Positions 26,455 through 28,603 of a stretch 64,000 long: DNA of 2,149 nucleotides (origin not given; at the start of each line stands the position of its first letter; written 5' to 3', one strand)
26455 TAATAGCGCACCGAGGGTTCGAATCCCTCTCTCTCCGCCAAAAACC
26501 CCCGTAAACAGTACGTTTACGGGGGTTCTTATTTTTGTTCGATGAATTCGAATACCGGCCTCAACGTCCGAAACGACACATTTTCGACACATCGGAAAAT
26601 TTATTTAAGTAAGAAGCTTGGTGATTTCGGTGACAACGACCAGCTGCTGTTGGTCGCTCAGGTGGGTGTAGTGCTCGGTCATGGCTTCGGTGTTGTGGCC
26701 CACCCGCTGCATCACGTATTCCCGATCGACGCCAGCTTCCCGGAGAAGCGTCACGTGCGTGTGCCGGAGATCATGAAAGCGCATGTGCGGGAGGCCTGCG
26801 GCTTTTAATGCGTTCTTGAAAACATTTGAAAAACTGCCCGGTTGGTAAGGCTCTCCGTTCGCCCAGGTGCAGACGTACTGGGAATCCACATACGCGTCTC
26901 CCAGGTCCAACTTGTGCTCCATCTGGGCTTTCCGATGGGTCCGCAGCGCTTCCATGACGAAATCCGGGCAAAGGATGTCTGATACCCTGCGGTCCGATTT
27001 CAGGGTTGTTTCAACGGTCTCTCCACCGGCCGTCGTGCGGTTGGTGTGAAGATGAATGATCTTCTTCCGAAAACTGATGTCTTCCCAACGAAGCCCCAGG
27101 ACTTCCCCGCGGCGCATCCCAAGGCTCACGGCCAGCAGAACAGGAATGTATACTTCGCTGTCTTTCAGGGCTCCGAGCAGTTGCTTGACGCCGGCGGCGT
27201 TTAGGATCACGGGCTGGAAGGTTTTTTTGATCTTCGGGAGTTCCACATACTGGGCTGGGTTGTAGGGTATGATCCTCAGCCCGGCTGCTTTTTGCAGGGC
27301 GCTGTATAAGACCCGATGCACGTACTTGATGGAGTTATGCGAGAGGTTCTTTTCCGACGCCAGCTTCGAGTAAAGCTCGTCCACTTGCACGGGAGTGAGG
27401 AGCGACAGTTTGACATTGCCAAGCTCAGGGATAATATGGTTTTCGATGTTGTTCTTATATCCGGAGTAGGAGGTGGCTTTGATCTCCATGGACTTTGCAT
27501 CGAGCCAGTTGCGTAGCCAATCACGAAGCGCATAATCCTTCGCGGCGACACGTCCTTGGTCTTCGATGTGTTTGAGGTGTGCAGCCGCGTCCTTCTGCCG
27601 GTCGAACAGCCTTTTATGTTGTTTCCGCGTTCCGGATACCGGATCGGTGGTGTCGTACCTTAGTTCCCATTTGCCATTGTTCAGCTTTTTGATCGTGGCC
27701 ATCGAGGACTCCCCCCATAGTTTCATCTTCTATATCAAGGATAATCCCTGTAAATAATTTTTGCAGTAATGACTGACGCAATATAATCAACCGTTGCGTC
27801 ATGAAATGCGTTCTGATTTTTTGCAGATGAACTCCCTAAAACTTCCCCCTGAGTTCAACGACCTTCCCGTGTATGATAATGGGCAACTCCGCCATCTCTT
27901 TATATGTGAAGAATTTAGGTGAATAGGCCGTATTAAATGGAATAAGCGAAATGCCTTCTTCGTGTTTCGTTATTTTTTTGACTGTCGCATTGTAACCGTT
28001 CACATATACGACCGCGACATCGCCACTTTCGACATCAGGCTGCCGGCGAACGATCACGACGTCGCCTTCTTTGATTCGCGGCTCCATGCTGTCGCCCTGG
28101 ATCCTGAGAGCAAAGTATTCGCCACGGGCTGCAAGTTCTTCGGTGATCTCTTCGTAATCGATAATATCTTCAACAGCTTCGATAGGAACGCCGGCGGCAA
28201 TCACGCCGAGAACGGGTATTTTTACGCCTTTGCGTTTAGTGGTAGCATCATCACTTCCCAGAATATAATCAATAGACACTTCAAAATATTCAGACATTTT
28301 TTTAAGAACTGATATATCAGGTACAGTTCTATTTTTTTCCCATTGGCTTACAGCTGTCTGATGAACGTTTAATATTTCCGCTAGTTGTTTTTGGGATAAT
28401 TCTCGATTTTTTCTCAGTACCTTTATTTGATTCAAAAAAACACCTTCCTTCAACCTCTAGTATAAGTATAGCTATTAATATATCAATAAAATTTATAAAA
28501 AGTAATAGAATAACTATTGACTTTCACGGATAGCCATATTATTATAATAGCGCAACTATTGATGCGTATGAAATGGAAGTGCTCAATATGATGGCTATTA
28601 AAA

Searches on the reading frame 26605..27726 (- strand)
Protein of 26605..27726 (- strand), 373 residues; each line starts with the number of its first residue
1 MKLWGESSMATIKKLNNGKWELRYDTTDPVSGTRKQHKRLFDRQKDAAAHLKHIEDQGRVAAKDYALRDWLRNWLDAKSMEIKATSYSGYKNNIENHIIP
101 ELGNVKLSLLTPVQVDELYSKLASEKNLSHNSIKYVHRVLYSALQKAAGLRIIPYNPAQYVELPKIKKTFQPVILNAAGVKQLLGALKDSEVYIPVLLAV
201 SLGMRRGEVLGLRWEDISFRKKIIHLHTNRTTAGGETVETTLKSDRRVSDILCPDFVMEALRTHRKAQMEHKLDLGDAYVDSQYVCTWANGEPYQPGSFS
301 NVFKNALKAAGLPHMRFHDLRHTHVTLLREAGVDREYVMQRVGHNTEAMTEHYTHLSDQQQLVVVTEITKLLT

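Call 82: search_protein_families(library=pfam, proteins=[window:26605-27726:-], max_evalue=0.001)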
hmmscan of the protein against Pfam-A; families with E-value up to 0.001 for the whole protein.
window:26605-27726:- (373 aa): 2 families
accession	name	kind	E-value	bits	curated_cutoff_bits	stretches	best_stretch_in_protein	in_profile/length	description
PF00589.27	Phage_integrase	-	1.1e-23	84.3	27.1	1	178-359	6-171/172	Phage integrase family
PF14659.12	Phage_int_SAM_3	-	2.8e-13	50.3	22.6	1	67-122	2-57/58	Phage integrase, N-terminal SAM-like domain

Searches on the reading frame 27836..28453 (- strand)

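Call 82: search_protein_families(library=pfam, proteins=[window:27836-28453:-], max_evalue=0.001)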
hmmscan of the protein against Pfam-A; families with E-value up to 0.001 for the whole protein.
window:27836-28453:- (205 aa): 7 families
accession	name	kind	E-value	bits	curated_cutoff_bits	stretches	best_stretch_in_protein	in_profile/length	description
PF00717.28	Peptidase_S24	-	9.2e-29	100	23.3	1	80-199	1-116/116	Peptidase S24-like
PF01381.28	HTH_3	-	1.9e-16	60.3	23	1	10-64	1-55/55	Helix-turn-helix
PF12844.13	HTH_19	-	5.8e-11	42.6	30.2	1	10-65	4-59/64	Helix-turn-helix domain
PF13560.12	HTH_31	-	2.8e-07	31.2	27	1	9-60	5-57/64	Helix-turn-helix domain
PF13443.12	HTH_26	-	3e-05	24.6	22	1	10-62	2-55/63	Cro/C1-type HTH DNA-binding domain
PF13744.12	HTH_37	-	9.2e-05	22.6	27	1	8-42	21-55/80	Helix-turn-helix domain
PF15731.11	MqsA_antitoxin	-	0.00049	20.7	30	0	9-52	73-116/131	Antitoxin component of bacterial toxin-antitoxin system, MqsA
